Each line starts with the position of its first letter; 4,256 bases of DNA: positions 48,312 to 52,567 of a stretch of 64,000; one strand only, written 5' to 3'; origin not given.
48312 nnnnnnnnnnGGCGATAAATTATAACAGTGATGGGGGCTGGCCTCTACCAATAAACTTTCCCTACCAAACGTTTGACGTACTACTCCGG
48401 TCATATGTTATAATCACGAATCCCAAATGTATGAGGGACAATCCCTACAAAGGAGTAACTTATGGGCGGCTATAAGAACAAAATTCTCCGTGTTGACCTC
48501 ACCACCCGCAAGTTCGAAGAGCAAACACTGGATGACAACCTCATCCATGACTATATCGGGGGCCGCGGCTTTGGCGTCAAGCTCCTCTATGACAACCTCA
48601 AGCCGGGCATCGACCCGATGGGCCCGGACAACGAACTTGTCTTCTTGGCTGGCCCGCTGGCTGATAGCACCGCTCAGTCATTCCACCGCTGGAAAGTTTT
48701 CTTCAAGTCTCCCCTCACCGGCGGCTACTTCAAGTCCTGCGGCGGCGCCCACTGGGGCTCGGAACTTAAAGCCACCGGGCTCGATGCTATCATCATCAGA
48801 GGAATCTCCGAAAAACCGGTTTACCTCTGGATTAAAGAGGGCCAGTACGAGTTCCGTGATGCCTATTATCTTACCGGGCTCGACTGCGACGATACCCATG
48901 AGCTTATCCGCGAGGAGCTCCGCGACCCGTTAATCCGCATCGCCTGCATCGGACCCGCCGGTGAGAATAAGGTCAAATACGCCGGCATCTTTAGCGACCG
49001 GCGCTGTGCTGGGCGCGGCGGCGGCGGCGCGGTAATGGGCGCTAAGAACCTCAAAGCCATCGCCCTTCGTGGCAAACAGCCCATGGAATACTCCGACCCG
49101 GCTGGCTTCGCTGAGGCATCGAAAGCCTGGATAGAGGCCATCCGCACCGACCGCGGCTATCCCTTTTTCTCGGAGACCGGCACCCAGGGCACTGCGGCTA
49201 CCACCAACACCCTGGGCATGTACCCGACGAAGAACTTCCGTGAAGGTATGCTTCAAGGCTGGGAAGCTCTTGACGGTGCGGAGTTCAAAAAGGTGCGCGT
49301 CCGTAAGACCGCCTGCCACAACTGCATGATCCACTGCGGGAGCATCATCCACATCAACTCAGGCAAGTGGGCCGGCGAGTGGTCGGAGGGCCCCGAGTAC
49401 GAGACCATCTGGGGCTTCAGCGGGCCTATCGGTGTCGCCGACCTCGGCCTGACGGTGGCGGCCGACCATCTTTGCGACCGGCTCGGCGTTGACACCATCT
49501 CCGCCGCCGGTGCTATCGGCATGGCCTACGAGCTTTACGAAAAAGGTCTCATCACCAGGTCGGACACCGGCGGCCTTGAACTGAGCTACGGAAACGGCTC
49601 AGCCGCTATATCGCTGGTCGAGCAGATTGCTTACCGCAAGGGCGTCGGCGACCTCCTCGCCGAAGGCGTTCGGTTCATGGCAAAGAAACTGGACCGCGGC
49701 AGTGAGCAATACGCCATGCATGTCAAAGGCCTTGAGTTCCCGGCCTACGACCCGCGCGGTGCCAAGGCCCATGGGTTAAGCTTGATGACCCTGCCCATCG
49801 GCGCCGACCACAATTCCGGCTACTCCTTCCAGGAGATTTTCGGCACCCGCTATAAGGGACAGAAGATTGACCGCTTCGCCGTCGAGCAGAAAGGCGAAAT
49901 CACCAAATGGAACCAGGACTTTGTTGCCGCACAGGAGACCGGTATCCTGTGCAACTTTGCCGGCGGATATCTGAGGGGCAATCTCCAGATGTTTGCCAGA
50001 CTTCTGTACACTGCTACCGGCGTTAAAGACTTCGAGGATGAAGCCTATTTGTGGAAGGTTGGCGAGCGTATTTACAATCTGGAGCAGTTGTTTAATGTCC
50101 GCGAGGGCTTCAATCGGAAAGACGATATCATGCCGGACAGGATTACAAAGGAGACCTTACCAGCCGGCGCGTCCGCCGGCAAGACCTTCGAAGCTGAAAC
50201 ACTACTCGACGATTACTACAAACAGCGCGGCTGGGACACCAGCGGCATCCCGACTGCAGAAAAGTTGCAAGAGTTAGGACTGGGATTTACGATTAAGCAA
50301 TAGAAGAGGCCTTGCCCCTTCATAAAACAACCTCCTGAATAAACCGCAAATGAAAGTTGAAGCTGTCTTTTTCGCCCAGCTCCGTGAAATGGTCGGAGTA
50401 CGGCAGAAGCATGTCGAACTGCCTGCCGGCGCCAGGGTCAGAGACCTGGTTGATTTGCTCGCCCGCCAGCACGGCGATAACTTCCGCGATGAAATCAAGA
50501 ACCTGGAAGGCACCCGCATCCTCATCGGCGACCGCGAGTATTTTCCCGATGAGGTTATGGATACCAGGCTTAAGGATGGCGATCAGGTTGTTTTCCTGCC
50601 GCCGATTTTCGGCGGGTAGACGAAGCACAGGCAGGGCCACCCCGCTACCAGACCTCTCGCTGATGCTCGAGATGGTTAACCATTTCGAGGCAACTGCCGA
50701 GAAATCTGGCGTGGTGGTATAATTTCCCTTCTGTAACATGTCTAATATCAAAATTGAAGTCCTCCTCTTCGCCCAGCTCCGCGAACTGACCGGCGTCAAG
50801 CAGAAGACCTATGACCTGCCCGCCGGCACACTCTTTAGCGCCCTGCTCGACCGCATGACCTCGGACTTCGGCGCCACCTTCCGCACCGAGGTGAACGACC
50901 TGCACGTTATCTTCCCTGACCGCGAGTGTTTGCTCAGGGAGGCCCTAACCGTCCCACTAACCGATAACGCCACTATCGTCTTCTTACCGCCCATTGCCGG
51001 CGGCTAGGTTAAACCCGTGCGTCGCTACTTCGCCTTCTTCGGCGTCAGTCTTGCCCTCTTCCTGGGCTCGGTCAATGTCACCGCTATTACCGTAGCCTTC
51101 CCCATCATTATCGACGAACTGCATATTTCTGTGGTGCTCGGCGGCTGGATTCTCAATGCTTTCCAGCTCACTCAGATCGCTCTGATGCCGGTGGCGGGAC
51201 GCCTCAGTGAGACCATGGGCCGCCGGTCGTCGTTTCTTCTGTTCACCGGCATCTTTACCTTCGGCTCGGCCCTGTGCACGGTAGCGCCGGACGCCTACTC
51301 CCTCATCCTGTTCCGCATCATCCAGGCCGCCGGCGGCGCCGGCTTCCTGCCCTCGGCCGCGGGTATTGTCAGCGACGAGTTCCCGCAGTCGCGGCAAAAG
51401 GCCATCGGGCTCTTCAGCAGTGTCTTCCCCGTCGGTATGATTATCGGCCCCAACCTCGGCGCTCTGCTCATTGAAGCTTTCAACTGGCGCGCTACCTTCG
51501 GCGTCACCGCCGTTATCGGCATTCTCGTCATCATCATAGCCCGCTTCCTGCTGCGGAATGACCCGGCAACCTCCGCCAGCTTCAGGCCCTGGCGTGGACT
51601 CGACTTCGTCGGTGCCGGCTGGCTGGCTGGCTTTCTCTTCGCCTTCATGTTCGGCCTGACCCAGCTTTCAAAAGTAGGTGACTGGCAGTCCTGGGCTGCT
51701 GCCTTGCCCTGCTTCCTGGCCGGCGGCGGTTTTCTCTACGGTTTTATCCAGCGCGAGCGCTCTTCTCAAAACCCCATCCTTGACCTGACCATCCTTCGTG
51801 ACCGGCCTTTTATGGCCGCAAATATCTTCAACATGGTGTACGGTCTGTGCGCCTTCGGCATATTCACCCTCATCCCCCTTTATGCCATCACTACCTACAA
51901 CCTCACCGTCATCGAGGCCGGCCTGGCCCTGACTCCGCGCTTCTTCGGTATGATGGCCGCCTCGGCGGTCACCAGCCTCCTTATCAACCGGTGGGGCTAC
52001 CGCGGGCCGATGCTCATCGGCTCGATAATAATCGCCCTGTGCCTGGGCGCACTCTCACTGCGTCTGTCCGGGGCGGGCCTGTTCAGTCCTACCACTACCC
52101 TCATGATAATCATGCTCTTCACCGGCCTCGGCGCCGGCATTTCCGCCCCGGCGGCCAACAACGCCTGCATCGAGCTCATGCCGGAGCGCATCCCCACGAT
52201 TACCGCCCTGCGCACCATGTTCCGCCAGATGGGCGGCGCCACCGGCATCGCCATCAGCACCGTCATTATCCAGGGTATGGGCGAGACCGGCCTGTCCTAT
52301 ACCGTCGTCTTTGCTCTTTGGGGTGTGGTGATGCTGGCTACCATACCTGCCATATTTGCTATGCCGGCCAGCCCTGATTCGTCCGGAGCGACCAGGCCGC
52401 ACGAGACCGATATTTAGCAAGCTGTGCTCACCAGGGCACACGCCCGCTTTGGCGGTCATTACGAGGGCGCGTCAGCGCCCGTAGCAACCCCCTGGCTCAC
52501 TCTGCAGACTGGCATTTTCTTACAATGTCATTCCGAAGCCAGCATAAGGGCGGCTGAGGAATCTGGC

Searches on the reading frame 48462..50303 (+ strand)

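Call 20: search_protein_families(library=pfam, proteins=[window:48462-50303:+], max_evalue=0.00001)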
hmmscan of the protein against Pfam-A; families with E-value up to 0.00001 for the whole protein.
window:48462-50303:+ (613 aa): 2 families
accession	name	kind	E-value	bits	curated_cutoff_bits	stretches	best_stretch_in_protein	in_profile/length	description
PF01314.23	AFOR_C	-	4e-124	415.1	27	1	219-607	2-385/385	Aldehyde ferredoxin oxidoreductase, domains 2 & 3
PF02730.20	AFOR_N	-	5.2e-73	245.5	29.8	1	6-204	1-198/199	Aldehyde ferredoxin oxidoreductase, N-terminal domain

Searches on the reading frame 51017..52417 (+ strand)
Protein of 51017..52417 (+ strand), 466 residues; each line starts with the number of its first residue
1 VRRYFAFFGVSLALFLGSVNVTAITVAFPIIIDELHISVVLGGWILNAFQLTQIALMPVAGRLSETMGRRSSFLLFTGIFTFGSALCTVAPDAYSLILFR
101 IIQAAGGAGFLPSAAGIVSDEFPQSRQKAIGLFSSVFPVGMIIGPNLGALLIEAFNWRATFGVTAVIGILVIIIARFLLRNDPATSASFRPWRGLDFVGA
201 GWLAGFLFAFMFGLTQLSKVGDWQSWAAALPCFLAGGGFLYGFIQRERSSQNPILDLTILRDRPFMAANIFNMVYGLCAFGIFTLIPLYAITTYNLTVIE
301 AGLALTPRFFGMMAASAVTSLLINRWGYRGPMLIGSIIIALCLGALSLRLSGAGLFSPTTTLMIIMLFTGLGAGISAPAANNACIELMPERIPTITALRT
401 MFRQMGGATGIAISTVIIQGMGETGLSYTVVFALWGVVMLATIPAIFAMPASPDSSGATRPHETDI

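Call 20: search_protein_families(library=pfam, proteins=[window:51017-52417:+], max_evalue=0.00001)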
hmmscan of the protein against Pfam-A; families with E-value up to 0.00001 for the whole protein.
window:51017-52417:+ (466 aa): 2 families
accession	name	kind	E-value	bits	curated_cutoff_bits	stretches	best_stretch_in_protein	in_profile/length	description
PF07690.21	MFS_1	-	6.8e-56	190.1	33.4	2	11-348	2-287/347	Major Facilitator Superfamily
PF00083.30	Sugar_tr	-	1e-07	31.6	22.3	1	38-178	44-191/452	Sugar (and other) transporter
